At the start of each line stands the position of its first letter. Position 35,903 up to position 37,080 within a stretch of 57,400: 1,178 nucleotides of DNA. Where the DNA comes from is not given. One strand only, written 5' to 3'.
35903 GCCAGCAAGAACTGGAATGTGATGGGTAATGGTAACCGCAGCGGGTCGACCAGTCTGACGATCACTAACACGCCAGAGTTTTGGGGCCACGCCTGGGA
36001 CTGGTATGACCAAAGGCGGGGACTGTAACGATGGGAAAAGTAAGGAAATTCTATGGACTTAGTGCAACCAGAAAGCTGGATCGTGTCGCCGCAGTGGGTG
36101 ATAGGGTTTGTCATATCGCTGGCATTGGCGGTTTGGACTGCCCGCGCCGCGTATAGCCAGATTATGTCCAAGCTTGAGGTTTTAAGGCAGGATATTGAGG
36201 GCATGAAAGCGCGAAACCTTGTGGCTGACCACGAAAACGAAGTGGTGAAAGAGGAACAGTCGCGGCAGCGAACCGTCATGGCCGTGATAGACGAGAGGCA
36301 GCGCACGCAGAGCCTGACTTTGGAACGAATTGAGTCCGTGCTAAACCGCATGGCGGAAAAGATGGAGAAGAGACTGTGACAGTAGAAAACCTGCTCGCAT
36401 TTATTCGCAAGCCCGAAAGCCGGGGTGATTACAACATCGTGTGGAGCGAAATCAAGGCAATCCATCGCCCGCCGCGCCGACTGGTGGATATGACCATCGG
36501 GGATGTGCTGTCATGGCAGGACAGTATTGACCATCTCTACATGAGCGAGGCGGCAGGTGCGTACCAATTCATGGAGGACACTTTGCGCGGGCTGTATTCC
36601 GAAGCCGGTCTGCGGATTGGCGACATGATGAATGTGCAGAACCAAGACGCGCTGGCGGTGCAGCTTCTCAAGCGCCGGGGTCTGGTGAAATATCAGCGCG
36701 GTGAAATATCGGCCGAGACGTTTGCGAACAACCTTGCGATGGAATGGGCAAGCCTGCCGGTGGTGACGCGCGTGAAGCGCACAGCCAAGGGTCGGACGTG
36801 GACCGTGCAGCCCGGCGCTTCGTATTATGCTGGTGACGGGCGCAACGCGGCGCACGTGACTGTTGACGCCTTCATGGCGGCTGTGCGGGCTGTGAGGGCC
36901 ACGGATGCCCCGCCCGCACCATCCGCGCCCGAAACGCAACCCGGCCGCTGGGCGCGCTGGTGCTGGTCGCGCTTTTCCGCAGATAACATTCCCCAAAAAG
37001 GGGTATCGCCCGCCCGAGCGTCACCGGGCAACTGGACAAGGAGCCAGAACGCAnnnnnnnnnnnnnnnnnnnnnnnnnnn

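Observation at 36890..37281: Acb2/Tad1-like sponge domain in frame with the endolysin behind its own strong RBS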

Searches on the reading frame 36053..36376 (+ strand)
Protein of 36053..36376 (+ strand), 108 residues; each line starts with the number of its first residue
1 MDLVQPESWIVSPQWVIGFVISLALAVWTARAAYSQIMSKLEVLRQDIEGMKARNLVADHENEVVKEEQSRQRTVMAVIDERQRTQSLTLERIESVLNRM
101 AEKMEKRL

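Call 3: search_protein_families(library=pfam, proteins=[window:36053-36376:+], max_evalue=1)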
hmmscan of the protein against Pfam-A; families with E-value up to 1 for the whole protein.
window:36053-36376:+ (108 aa): 5 families
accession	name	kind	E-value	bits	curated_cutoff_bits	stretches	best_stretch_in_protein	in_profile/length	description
PF04352.18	ProQ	-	0.0026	18.2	27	1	21-74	50-102/109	ProQ/FINO family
PF06005.17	ZapB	-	0.052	14.5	31.5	1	38-101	17-70/71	Cell division protein ZapB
PF06207.16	DUF1002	-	0.055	13.5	26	1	36-96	134-196/220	Protein of unknown function (DUF1002)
PF08611.15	DUF1774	-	0.067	13.9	23.5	1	6-43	43-80/95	Fungal protein of unknown function (DUF1774)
PF11019.14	DUF2608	-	0.089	12.7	22.6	1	3-95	29-121/244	Protein of unknown function (DUF2608)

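Call 4: search_protein_families(library=phrogs, proteins=[window:36053-36376:+], max_evalue=0.1)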
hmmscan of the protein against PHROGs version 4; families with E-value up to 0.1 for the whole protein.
window:36053-36376:+ (108 aa): 2 families
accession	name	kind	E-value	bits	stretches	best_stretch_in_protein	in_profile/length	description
phrog_21591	-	unknown function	0.0062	17.3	1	21-76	88-142/150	-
phrog_8821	-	lysis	0.089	13.9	0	14-103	5-84/130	Rz-like spanin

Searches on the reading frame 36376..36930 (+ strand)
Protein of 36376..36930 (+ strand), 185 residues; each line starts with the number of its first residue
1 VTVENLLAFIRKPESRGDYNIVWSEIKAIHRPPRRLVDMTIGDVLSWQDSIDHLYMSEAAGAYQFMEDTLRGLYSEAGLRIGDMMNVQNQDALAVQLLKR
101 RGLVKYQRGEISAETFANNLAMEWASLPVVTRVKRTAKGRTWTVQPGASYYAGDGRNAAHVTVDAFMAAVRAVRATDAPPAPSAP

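Call 61: search_solved_structures(query=window:36376-36930:+, max_evalue=1, show_alignments=1)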
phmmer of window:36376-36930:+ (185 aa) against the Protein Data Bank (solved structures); distinct sequences matched with E-value up to 1: 11.
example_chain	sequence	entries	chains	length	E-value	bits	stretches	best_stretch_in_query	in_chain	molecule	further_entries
4i5f_A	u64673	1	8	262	0.046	17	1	59-133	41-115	Alclohol dehydrogenase/short-chain dehydrogenase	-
3d3d_A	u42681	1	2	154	0.15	15.3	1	56-129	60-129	Lysozyme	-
1am7_A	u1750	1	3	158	0.15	15.3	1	56-129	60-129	LYSOZYME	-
11mn_A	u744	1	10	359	0.21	14.8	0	36-94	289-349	66 kDa protein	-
4bms_A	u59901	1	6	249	0.55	13.4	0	59-133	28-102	ALCLOHOL DEHYDROGENASE/SHORT-CHAIN DEHYDROGENASE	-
6ihi_A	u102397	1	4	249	0.56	13.4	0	59-133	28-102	Alclohol dehydrogenase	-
6ihh_A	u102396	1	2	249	0.56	13.4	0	59-133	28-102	Alclohol dehydrogenase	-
4bmn_A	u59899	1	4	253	0.57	13.4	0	59-133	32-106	ALCLOHOL DEHYDROGENASE/SHORT-CHAIN DEHYDROGENASE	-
4i5d_H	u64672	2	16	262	0.59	13.3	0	59-133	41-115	Alclohol dehydrogenase/short-chain dehydrogenase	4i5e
7eqi_A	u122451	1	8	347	0.63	13.3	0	141-181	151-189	ChlB3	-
4i5g_A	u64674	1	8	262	0.65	13.2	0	59-132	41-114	Alclohol dehydrogenase/short-chain dehydrogenase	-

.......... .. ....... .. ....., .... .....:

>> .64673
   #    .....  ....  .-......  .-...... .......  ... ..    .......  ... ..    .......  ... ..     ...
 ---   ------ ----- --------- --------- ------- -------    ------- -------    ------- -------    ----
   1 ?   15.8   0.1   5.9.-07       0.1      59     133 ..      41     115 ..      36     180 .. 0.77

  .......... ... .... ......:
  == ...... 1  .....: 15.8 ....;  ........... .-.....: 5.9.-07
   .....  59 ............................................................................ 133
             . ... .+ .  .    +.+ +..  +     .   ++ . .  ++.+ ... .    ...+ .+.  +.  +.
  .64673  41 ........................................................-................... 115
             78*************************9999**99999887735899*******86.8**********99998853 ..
